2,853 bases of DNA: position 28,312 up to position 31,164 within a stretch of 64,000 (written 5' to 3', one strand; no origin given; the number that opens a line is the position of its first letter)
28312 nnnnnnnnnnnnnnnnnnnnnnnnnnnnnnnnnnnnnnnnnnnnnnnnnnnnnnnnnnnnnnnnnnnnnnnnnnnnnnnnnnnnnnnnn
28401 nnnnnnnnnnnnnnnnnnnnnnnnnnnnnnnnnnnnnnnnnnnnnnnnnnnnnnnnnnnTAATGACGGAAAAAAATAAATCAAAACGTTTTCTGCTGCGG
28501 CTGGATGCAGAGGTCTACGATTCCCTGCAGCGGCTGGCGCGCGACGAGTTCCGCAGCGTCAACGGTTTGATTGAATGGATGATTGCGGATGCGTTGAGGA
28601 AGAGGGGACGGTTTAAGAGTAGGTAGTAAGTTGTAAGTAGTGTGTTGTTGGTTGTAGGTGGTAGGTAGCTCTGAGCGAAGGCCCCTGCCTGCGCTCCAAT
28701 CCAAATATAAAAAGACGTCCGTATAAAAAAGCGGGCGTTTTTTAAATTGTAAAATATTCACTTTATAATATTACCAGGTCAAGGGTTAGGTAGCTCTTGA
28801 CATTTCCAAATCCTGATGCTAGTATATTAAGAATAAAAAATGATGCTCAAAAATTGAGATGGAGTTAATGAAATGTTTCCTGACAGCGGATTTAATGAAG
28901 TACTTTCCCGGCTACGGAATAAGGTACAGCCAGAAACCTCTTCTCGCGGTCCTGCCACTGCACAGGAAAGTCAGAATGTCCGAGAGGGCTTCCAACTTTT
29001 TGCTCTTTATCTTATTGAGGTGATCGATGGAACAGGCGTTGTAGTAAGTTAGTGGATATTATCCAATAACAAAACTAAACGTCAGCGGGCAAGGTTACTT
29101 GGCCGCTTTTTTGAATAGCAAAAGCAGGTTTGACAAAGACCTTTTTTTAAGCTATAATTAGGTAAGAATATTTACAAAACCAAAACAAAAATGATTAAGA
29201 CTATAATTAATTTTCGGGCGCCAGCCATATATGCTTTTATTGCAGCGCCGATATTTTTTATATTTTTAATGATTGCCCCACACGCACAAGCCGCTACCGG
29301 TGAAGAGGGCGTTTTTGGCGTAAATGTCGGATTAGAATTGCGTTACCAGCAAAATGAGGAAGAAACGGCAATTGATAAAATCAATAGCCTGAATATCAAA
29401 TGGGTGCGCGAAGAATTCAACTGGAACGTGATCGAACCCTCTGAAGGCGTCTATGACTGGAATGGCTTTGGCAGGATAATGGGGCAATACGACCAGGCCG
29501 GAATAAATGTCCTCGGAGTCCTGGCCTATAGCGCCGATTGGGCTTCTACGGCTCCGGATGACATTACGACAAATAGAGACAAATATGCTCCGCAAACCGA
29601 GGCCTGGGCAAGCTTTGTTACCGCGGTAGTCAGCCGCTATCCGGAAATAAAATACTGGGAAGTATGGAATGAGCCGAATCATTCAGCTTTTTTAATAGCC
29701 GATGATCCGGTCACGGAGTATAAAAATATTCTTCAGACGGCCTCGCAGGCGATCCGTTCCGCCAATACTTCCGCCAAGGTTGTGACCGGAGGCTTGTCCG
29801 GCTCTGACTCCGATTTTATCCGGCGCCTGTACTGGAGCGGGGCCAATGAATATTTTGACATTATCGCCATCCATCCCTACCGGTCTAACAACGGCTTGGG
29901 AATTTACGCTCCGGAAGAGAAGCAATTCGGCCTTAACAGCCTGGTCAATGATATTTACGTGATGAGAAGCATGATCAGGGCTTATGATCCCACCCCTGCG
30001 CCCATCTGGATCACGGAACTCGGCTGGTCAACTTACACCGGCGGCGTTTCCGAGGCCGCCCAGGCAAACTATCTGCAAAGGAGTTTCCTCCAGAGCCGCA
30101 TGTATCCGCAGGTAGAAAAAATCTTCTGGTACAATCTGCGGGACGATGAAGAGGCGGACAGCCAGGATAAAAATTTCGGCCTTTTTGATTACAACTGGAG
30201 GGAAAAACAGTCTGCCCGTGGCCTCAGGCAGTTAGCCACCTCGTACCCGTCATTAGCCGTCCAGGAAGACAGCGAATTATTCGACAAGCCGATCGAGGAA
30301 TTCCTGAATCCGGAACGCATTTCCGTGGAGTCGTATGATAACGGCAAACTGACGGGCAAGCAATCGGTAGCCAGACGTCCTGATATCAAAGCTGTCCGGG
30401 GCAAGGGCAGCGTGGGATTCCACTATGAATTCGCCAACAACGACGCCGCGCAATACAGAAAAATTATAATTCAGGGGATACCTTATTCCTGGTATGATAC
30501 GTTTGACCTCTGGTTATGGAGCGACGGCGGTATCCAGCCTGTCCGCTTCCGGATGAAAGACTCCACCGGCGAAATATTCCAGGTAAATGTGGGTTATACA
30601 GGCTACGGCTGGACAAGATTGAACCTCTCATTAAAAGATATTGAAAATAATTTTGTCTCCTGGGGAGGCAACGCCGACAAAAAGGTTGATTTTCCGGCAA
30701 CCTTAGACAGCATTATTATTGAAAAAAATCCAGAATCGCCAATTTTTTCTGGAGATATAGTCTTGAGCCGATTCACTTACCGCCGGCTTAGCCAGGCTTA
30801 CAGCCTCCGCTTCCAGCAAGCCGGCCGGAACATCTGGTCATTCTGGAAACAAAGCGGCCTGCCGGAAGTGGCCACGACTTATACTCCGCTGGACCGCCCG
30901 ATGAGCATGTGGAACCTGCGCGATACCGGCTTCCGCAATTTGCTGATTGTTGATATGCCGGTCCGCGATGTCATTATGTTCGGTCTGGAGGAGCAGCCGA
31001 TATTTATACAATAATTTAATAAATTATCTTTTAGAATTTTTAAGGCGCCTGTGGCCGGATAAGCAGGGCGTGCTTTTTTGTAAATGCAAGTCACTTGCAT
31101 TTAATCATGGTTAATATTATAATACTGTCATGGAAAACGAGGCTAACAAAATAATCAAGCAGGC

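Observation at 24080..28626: AT-rich insertion encoding a TM-anchored KAP-family NTPase followed by SPFH and RHH proteins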

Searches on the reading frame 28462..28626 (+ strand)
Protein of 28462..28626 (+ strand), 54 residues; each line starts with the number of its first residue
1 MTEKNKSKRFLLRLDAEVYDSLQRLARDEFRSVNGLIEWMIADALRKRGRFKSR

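Call 3: search_protein_families(library=pfam, proteins=[window:28462-28626:+], max_evalue=0.01)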
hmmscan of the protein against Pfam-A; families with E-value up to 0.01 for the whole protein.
window:28462-28626:+ (54 aa): 5 families
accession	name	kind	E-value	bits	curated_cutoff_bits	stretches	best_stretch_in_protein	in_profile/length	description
PF03869.20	Arc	-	4.9e-06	26.7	20.4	1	6-51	3-48/50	Arc-like DNA binding domain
PF07878.17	RHH_5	-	2.8e-05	24.2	26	1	7-48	1-42/43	CopG-like RHH_1 or ribbon-helix-helix domain, RHH_5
PF16777.11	RHH_7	-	0.00044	21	27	1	6-48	30-72/74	Transcriptional regulator, RHH-like, CopG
PF01402.27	RHH_1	-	0.0005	20.4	20.5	1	12-46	4-38/39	Ribbon-helix-helix protein, copG family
PF05534.18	HicB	-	0.0091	16.3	21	0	2-38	12-48/51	HicB family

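Call 4: search_protein_families(library=padloc, proteins=[window:28462-28626:+], max_evalue=0.01)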
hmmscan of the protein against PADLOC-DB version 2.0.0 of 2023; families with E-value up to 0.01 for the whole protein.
window:28462-28626:+ (54 aa): 0 families

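Call 34: search_protein_families(library=ncbifam, proteins=[window:28462-28623:+], max_evalue=0.001)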
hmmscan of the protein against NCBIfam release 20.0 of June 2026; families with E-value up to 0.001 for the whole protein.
window:28462-28623:+ (54 aa): 0 families

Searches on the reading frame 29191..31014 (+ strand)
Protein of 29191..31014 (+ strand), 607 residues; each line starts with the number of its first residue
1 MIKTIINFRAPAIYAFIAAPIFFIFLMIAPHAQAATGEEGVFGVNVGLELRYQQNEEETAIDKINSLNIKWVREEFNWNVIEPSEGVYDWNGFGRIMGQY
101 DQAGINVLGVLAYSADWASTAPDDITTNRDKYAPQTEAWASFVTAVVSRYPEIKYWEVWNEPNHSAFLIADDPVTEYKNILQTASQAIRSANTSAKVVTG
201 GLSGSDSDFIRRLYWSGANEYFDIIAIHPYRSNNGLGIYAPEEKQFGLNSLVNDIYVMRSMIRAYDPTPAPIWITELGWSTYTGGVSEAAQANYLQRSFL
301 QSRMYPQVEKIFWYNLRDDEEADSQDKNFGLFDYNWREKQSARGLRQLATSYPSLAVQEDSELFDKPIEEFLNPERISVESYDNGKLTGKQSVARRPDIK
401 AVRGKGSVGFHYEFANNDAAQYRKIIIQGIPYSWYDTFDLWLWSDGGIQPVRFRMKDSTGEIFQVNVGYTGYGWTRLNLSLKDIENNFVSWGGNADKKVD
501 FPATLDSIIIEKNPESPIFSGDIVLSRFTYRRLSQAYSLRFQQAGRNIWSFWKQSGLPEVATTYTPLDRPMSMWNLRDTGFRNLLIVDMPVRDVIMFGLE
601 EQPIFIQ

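Call 3: search_protein_families(library=pfam, proteins=[window:29191-31014:+], max_evalue=0.01)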
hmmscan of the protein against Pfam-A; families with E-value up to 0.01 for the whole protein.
window:29191-31014:+ (607 aa): 5 families
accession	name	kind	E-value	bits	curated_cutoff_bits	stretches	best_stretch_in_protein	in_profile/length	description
PF01229.23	Glyco_hydro_39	-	3.2e-10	39.8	26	1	135-303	123-299/472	Glycosyl hydrolases family 39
PF02449.21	Glyco_hydro_42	-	1.3e-07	31.8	21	1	54-108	9-64/376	Beta-galactosidase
PF00331.26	Glyco_hydro_10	-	4.5e-07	29.9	22.1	1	55-164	27-131/311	Glycosyl hydrolase family 10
PF11790.14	Glyco_hydro_cc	-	1.3e-06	28.7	21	1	149-327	62-219/237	Glycosyl hydrolase catalytic core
PF18989.5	DUF5722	-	0.00028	20.3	30.5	0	256-341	273-358/393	Family of unknown function (DUF5722)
